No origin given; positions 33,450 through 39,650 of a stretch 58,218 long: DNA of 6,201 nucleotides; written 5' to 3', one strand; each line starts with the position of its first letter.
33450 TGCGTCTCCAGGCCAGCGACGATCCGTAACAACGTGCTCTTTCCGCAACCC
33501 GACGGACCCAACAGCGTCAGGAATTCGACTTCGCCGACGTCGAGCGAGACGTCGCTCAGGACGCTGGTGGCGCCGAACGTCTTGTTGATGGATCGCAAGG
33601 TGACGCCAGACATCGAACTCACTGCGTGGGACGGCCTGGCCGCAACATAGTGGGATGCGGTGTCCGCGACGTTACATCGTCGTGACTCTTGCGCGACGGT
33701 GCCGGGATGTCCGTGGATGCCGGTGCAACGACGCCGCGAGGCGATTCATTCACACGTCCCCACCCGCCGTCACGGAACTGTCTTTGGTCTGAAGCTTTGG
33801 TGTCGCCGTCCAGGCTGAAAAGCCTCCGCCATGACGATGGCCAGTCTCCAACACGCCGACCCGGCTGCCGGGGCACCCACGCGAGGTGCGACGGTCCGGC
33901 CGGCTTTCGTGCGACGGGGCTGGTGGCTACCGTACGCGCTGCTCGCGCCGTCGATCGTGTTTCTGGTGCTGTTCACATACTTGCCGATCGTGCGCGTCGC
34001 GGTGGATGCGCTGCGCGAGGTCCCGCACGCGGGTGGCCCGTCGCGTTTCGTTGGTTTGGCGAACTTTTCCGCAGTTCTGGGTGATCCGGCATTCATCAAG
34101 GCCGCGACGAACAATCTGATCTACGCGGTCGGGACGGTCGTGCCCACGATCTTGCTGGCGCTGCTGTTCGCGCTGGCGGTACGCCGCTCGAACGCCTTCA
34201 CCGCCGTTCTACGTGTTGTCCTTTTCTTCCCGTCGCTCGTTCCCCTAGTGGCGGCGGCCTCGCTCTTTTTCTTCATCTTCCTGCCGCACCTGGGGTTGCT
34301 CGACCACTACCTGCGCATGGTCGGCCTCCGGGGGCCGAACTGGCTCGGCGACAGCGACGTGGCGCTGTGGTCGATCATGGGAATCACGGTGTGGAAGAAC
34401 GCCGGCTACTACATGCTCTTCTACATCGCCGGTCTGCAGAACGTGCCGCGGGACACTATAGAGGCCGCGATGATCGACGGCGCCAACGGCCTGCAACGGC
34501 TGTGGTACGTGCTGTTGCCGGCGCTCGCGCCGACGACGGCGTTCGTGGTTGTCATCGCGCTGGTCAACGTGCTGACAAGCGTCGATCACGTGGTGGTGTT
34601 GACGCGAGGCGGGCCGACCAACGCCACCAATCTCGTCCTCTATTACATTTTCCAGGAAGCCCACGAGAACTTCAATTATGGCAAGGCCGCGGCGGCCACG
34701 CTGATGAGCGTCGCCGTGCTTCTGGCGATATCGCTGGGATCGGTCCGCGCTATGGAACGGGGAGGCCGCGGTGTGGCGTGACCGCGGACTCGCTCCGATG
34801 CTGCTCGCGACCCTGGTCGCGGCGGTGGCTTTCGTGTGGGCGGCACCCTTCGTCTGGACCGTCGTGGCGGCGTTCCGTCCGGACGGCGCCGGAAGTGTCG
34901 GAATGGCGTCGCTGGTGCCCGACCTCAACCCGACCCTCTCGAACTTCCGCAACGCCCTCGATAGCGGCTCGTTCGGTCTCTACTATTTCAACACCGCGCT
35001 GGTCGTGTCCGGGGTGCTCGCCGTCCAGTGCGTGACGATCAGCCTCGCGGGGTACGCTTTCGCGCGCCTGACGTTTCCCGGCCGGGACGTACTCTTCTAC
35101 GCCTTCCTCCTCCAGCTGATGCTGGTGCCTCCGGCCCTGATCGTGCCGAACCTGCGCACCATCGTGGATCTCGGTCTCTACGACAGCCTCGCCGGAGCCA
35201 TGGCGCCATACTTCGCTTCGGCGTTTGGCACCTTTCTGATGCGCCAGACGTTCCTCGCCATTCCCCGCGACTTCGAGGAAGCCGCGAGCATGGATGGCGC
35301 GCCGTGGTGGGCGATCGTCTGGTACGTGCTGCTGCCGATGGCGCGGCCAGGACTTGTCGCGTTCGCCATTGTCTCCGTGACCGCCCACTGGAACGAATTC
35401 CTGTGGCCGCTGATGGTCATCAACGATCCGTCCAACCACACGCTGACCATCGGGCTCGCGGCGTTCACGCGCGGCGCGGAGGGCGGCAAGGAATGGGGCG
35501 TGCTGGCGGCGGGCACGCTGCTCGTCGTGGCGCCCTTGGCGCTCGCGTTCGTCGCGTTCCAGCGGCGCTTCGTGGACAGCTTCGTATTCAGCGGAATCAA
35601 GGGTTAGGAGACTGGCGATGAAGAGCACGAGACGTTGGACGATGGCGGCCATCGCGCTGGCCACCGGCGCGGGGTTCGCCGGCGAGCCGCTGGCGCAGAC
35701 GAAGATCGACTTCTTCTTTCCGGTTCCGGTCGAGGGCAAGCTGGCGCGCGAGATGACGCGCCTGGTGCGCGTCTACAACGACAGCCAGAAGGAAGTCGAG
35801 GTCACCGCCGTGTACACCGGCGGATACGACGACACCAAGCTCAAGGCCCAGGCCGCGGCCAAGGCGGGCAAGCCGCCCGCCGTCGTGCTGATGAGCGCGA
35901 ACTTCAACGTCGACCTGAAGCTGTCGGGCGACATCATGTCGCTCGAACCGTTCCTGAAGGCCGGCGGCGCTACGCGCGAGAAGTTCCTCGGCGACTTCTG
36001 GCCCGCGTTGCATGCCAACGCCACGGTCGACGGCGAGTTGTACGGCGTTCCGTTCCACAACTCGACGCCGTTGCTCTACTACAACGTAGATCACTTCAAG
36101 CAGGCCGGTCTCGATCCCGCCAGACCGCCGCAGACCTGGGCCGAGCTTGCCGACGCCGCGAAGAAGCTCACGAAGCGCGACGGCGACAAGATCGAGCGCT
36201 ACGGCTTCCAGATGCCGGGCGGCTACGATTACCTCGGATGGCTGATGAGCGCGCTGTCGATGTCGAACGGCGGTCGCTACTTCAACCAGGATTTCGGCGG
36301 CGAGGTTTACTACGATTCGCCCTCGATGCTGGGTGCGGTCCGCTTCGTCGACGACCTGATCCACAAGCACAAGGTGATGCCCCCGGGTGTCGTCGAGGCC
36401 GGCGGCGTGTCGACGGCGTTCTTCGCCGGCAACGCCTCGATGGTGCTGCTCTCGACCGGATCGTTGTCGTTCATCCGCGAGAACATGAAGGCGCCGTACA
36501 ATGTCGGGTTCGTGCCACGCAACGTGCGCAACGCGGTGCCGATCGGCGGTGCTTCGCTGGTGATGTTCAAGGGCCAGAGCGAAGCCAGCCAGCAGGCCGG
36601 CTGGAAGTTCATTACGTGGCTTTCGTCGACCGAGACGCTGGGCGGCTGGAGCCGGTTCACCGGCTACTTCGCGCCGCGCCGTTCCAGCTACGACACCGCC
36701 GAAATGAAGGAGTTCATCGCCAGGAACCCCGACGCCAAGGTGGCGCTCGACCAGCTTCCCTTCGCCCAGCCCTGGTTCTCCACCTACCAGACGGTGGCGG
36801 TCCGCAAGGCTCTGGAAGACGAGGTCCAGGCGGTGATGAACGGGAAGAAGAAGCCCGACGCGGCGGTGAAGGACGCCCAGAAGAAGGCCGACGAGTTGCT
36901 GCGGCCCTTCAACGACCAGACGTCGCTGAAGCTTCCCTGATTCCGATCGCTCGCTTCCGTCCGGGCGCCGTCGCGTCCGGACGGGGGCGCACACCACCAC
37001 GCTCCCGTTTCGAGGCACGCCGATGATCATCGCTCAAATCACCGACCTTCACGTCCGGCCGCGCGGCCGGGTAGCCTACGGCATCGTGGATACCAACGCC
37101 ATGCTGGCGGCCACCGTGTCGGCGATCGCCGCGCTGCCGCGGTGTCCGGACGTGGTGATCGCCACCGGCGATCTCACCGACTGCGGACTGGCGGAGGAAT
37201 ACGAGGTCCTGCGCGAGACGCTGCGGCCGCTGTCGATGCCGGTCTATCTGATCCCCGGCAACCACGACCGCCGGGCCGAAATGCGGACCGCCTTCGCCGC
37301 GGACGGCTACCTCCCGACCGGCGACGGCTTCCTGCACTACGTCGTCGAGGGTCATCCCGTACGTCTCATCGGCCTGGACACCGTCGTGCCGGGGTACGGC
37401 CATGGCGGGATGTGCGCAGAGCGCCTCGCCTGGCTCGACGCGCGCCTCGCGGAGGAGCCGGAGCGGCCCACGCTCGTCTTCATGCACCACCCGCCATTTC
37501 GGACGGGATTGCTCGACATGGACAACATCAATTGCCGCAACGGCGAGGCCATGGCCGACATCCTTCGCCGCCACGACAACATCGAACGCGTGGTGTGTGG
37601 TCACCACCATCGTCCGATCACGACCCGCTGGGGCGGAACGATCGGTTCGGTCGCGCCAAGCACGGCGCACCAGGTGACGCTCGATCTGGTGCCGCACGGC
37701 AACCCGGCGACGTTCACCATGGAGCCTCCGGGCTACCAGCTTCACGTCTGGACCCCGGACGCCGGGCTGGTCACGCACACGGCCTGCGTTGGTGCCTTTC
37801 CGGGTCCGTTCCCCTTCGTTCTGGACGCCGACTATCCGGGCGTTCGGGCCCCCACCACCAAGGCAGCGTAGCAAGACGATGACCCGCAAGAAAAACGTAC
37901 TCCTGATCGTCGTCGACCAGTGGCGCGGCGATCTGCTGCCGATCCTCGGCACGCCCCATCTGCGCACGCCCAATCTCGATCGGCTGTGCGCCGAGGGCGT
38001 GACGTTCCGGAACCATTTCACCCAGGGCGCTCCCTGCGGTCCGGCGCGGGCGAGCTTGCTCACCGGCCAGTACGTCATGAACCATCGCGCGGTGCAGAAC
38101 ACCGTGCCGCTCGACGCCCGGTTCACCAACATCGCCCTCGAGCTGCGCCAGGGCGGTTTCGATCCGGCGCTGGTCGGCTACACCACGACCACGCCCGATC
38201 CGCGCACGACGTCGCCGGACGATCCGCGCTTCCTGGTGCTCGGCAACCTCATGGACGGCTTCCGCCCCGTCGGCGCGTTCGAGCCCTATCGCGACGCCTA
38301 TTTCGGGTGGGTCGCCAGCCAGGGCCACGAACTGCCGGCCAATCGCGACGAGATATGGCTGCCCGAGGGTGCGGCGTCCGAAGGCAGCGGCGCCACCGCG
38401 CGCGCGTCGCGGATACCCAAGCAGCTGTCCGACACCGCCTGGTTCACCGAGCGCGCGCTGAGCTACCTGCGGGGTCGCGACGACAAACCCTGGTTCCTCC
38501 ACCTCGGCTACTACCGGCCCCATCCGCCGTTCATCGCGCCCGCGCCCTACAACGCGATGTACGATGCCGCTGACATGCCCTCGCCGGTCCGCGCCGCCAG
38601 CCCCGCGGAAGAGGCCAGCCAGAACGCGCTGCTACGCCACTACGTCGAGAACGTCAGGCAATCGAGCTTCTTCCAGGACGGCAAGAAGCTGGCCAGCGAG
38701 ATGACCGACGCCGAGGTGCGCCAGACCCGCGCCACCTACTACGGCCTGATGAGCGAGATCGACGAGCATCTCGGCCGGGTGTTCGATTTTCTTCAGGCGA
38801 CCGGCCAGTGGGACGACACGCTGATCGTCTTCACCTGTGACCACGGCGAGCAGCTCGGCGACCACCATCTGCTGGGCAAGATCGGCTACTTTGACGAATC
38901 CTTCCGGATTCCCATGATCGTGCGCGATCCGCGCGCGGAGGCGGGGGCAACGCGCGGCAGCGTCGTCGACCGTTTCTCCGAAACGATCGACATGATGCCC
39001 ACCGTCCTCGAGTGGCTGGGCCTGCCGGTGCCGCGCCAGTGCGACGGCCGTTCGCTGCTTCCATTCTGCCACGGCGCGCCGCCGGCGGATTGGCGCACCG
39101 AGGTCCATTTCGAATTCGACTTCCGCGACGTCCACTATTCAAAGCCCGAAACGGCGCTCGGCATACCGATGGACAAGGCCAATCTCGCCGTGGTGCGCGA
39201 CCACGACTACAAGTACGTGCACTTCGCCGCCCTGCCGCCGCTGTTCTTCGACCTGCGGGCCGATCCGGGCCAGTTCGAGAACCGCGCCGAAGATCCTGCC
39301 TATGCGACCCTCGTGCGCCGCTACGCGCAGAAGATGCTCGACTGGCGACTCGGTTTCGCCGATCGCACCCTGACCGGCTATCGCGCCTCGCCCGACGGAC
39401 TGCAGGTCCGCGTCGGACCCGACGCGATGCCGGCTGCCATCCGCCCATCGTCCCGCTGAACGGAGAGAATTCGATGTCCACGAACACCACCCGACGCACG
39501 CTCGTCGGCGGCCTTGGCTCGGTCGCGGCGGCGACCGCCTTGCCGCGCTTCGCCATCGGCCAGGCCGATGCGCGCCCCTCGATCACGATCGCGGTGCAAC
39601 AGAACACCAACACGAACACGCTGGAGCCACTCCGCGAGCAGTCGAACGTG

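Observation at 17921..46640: ~29 kb organophosphorus supercluster: three to four importers, two ester hydrolases and C-P lyase in one island-borne block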

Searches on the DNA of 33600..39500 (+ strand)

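Call 13: search_dna_similar(query=window:33600-39500:+, collection=plasmids, mode=near)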
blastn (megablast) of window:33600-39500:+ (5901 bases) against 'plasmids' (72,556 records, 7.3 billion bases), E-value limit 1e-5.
No match.
